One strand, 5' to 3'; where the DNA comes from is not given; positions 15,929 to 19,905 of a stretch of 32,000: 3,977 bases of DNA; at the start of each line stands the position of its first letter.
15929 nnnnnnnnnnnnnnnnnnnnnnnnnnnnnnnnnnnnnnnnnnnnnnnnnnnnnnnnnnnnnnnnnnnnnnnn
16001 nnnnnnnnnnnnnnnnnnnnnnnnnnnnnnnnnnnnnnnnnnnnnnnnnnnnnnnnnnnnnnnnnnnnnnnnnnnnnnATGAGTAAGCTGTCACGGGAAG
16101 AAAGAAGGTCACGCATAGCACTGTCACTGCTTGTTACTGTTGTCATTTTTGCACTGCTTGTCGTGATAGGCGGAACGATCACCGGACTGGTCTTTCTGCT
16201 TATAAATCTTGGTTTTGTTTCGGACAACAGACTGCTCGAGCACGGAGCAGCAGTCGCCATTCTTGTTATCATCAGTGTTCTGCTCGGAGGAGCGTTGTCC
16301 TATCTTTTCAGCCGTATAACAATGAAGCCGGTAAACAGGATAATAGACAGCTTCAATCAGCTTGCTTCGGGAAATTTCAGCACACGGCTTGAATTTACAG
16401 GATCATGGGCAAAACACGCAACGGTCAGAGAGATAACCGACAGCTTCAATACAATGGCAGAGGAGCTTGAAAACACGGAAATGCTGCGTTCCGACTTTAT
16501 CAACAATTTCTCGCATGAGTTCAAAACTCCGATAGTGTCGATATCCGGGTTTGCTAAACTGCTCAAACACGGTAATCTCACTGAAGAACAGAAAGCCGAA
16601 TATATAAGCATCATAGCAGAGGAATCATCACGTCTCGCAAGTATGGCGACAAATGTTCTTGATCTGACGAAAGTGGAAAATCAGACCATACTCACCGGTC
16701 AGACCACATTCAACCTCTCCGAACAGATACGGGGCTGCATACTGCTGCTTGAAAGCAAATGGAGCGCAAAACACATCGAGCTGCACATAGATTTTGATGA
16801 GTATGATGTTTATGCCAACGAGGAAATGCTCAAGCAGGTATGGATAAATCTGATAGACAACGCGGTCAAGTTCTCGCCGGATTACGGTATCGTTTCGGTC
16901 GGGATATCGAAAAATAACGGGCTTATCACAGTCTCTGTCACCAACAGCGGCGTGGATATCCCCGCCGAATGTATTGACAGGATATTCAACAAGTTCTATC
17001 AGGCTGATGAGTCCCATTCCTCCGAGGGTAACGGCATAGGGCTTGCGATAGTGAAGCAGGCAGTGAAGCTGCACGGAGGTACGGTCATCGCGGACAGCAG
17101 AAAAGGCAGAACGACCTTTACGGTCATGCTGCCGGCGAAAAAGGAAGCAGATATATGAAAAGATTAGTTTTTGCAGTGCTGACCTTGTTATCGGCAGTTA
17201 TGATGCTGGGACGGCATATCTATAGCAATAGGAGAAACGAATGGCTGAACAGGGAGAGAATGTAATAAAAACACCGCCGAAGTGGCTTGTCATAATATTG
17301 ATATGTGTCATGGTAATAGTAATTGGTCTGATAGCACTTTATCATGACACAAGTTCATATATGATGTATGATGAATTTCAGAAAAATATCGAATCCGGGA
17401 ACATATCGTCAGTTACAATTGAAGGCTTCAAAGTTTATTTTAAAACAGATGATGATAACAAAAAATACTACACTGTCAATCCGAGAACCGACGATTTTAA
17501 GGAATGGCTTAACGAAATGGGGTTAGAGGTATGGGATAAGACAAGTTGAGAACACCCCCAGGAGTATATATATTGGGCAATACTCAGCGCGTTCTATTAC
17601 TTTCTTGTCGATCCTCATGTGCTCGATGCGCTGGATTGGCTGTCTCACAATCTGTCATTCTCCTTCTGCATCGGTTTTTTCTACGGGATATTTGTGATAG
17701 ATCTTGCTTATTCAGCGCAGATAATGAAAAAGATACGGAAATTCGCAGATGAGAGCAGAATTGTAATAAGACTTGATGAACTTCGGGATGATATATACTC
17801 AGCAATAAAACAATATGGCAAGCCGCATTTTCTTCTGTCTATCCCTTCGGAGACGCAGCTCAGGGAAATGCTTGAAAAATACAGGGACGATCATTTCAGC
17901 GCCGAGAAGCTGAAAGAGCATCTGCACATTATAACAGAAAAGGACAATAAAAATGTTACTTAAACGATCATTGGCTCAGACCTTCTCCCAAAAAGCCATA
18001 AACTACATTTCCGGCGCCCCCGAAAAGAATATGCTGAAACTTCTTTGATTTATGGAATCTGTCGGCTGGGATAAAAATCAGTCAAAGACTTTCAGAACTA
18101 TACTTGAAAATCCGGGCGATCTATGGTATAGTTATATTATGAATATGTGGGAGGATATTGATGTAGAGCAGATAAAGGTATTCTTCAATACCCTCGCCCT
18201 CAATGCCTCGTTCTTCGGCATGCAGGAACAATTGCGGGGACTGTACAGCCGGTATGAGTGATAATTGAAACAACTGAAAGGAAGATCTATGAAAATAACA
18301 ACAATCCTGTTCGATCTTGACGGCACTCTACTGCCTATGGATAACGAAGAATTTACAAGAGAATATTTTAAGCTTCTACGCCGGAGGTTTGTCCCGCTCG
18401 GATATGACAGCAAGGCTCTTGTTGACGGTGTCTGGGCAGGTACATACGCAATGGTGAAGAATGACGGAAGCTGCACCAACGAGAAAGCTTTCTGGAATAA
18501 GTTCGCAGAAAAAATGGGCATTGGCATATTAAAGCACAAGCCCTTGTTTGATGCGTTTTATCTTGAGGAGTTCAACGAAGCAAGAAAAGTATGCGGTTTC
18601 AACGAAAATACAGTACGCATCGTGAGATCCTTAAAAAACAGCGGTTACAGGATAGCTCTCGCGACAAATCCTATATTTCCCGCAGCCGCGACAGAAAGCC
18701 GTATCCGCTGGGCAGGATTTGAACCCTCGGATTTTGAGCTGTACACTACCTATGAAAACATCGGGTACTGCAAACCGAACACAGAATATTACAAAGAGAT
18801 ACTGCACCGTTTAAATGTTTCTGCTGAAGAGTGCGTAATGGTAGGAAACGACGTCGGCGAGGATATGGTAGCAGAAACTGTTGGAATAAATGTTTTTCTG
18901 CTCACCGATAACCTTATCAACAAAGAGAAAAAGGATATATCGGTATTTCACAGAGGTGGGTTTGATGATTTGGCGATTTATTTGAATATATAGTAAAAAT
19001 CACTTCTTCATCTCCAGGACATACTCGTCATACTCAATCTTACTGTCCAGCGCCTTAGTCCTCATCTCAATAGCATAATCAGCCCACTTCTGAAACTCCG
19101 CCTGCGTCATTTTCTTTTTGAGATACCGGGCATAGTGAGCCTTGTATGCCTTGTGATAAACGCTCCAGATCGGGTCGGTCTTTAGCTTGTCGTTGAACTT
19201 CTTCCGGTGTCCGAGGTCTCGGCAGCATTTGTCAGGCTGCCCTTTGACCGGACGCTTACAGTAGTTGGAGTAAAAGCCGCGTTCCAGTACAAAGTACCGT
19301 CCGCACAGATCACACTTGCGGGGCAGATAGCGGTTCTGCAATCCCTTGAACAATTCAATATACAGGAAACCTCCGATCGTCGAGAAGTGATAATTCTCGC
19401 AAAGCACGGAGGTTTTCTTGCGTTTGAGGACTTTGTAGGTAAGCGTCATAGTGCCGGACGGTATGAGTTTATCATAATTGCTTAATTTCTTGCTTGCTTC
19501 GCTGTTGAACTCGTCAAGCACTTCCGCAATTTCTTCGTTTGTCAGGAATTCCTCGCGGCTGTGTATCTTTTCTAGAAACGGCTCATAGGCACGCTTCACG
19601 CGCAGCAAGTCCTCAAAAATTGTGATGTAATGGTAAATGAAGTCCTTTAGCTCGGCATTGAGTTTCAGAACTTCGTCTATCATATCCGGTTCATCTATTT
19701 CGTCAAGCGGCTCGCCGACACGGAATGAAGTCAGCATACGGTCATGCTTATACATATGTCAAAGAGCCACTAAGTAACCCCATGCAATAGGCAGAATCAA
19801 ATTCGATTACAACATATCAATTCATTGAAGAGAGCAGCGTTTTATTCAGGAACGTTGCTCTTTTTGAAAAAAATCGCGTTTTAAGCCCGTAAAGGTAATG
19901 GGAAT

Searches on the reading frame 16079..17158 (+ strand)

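Call 47: search_protein_families(library=pfam, proteins=[window:16079-17158:+], max_evalue=0.001)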
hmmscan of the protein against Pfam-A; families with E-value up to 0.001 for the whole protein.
window:16079-17158:+ (359 aa): 4 families
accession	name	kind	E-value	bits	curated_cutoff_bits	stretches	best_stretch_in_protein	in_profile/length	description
PF02518.31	HATPase_c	-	5.7e-25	88.4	26.4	1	247-354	2-110/111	Histidine kinase-, DNA gyrase B-, and HSP90-like ATPase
PF00512.31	HisKA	-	3.3e-14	53.1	26.9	1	137-201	2-65/66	His Kinase A (phospho-acceptor) domain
PF00672.30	HAMP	-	1.3e-07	32.3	25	1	76-108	1-33/53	HAMP domain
PF14501.12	HATPase_c_5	-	6e-05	23.3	22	1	253-352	8-102/102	GHKL domain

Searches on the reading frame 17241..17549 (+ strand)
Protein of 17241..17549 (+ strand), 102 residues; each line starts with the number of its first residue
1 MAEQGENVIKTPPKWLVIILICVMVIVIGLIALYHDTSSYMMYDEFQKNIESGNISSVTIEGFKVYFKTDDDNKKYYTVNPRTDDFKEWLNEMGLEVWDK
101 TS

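Call 47: search_protein_families(library=pfam, proteins=[window:17241-17549:+], max_evalue=0.001)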
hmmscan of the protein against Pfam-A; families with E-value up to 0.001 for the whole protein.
window:17241-17549:+ (102 aa): 1 family
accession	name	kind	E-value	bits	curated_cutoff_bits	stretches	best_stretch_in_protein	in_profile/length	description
PF06480.20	FtsH_ext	-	6.8e-10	39.5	25.5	1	18-85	2-82/103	FtsH Extracellular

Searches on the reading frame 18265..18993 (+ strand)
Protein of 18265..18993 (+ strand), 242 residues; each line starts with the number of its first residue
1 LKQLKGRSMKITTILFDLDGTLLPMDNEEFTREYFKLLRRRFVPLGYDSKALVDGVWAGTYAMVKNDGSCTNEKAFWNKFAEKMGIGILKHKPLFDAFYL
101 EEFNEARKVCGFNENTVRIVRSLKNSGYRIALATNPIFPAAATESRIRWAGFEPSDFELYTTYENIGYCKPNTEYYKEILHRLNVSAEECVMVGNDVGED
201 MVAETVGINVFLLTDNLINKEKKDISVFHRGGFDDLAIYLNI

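Call 47: search_protein_families(library=pfam, proteins=[window:18265-18993:+], max_evalue=0.001)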
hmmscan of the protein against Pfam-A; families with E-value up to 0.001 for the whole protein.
window:18265-18993:+ (242 aa): 3 families
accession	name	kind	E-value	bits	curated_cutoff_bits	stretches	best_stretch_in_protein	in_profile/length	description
PF00702.32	Hydrolase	-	5.1e-14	53.5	26.4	1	11-200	1-183/191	haloacid dehalogenase-like hydrolase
PF13419.12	HAD_2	-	3.5e-12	47.2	23.8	1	14-210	1-175/178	Haloacid dehalogenase-like hydrolase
PF13242.12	Hydrolase_like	-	4.3e-05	23.8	22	1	170-214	4-49/75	HAD-hyrolase-like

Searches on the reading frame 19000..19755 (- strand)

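Call 3: search_protein_families(library=pfam, proteins=[window:19000-19755:-], max_evalue=0.01)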
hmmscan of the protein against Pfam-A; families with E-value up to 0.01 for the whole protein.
window:19000-19755:- (251 aa): 2 families
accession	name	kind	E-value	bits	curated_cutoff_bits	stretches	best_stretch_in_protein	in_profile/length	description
PF19553.4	DUF6076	-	3.6e-33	115.1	23.5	1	108-249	13-156/168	Family of unknown function (DUF6076)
PF14684.11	Tricorn_C1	-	0.002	18.4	24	0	51-70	31-50/59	Tricorn protease C1 domain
